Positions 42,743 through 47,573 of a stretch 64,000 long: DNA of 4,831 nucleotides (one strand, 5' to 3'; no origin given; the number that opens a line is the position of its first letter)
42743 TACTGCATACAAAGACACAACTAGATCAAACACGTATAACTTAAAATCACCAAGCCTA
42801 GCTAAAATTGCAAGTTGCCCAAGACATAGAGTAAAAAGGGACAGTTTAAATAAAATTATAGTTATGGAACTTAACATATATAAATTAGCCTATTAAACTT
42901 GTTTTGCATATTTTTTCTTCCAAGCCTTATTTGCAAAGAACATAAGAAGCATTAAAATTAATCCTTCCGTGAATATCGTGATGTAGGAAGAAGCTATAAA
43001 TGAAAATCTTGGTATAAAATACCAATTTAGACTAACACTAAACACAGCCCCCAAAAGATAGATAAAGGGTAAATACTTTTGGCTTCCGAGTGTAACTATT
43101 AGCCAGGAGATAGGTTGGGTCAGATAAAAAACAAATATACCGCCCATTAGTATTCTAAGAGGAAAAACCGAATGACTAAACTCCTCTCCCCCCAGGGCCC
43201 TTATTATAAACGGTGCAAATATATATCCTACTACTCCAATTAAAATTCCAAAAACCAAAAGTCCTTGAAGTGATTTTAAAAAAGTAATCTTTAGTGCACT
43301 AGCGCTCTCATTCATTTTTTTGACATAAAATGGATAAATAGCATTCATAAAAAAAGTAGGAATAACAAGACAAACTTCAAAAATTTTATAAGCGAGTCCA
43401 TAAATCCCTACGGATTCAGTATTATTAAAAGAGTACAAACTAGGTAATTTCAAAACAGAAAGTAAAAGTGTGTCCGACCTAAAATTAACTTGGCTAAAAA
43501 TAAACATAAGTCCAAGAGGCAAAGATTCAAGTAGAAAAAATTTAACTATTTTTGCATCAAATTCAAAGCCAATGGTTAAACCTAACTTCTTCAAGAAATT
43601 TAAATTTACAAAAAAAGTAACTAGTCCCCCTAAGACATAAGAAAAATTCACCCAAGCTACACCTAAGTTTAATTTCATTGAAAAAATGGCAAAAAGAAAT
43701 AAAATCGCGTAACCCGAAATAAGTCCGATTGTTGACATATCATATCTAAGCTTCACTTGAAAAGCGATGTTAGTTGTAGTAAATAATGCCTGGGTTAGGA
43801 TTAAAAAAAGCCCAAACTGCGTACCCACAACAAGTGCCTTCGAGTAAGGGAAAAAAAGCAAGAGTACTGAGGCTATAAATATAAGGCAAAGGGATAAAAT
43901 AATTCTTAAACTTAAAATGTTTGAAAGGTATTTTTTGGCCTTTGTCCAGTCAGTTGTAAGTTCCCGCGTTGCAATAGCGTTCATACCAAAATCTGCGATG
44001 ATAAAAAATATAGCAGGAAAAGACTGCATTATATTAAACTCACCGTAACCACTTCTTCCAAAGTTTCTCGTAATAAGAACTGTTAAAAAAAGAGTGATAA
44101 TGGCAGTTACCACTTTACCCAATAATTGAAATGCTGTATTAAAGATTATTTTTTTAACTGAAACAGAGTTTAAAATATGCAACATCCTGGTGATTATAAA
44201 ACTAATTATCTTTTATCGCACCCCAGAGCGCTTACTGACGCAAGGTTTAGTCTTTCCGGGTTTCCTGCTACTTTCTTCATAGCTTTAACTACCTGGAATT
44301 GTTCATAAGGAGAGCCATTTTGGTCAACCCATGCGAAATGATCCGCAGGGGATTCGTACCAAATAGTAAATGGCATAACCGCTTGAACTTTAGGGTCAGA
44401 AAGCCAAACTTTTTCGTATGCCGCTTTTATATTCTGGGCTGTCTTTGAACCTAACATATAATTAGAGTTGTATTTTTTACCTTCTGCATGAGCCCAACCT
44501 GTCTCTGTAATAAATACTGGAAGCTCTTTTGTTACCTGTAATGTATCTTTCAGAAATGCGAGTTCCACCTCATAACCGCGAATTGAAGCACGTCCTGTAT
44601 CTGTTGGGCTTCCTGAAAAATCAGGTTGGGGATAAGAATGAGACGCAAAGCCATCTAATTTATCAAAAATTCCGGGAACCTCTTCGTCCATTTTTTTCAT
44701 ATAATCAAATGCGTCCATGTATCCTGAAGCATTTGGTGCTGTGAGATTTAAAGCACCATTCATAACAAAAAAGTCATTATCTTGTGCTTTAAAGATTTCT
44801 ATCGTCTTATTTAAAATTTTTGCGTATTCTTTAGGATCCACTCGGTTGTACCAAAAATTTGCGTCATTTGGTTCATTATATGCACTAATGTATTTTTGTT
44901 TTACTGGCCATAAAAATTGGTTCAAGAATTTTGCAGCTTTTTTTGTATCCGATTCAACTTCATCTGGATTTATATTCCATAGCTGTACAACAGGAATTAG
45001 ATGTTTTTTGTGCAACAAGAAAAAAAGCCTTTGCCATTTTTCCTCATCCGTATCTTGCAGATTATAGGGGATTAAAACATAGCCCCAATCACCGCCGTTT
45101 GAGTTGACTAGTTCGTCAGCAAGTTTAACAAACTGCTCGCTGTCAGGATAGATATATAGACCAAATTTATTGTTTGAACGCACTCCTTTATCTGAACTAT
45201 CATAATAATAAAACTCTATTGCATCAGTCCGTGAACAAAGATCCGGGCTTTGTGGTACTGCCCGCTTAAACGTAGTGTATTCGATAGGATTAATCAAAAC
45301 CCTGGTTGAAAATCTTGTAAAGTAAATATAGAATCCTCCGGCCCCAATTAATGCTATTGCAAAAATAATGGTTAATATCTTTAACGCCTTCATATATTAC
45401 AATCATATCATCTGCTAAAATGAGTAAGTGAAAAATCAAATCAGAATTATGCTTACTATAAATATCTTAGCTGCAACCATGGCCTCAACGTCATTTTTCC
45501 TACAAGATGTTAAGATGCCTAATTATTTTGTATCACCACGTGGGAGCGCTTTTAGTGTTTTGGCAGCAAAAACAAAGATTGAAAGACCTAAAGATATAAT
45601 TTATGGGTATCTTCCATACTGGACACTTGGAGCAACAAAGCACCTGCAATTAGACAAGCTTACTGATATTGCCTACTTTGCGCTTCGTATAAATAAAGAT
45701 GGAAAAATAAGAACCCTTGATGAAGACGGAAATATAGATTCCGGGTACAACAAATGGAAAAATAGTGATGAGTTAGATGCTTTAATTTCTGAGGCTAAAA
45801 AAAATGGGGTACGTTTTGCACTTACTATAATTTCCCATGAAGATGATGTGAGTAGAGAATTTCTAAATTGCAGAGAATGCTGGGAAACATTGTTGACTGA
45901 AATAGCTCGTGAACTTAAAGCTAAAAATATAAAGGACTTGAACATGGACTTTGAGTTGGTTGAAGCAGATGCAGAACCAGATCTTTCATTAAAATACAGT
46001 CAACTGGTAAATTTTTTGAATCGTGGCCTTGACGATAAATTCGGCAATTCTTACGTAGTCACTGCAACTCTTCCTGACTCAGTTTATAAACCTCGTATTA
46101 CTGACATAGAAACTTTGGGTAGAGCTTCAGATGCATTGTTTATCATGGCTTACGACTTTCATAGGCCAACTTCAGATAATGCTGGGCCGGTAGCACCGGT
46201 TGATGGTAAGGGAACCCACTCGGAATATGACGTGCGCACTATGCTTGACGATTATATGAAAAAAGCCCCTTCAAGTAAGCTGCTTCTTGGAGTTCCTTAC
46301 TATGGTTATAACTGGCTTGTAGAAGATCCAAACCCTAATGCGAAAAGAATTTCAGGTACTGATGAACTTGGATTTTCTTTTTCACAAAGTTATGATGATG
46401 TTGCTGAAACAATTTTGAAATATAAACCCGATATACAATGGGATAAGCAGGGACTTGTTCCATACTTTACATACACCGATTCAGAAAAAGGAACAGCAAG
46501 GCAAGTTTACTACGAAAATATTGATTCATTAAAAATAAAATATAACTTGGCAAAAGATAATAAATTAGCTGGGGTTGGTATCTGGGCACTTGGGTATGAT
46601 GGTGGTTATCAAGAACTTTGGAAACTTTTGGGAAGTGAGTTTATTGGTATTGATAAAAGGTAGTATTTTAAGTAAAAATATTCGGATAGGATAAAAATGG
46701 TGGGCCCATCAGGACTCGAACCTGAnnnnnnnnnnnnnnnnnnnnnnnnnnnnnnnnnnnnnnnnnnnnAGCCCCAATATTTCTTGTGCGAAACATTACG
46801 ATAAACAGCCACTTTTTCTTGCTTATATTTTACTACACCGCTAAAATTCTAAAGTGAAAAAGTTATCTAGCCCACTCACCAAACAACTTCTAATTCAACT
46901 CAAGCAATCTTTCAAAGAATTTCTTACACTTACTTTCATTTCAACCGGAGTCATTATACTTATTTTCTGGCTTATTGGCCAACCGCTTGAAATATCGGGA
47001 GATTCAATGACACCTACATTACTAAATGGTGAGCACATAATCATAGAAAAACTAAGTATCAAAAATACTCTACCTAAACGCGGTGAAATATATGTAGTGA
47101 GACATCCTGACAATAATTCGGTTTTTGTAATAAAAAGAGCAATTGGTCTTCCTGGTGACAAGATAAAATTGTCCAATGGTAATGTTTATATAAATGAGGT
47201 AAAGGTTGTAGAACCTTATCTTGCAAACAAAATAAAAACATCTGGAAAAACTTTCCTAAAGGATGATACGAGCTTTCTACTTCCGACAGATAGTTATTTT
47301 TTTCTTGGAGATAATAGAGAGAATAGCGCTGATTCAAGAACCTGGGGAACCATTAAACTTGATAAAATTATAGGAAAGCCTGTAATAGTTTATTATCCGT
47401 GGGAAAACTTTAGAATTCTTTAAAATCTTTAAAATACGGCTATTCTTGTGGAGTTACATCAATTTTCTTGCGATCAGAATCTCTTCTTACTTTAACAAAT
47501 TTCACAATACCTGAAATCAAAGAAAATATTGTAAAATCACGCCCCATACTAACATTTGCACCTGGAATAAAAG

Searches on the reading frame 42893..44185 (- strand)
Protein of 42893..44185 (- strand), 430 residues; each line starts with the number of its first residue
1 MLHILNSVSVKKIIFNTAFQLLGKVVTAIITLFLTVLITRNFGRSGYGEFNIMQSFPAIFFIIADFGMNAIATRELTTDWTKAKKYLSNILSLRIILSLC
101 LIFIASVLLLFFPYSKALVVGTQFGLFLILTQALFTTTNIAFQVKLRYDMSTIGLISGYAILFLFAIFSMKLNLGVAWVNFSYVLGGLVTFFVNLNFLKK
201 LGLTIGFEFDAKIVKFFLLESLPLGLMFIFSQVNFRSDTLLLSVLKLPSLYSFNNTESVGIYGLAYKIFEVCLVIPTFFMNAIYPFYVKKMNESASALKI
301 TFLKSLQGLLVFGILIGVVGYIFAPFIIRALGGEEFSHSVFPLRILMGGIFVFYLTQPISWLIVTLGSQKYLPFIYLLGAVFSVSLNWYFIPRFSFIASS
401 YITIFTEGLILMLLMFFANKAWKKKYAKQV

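Call 105: search_protein_families(library=pfam, proteins=[window:42893-44185:-], max_evalue=0.001)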
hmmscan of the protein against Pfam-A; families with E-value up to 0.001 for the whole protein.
window:42893-44185:- (430 aa): 1 family
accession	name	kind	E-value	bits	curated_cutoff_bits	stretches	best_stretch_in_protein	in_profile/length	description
PF01943.22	Polysacc_synt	-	8.2e-13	48.8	28.2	1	16-287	4-270/274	Polysaccharide biosynthesis protein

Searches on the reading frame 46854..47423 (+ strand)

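Call 105: search_protein_families(library=pfam, proteins=[window:46854-47423:+], max_evalue=0.001)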
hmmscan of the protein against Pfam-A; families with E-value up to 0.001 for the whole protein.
window:46854-47423:+ (189 aa): 2 families
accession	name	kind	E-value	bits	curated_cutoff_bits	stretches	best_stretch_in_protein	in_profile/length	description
PF10502.14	Peptidase_S26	-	4.9e-44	150.7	22.9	1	21-181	2-168/168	Signal peptidase, peptidase S26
PF00717.28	Peptidase_S24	-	5.9e-08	32.9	23.3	1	45-124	38-106/116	Peptidase S24-like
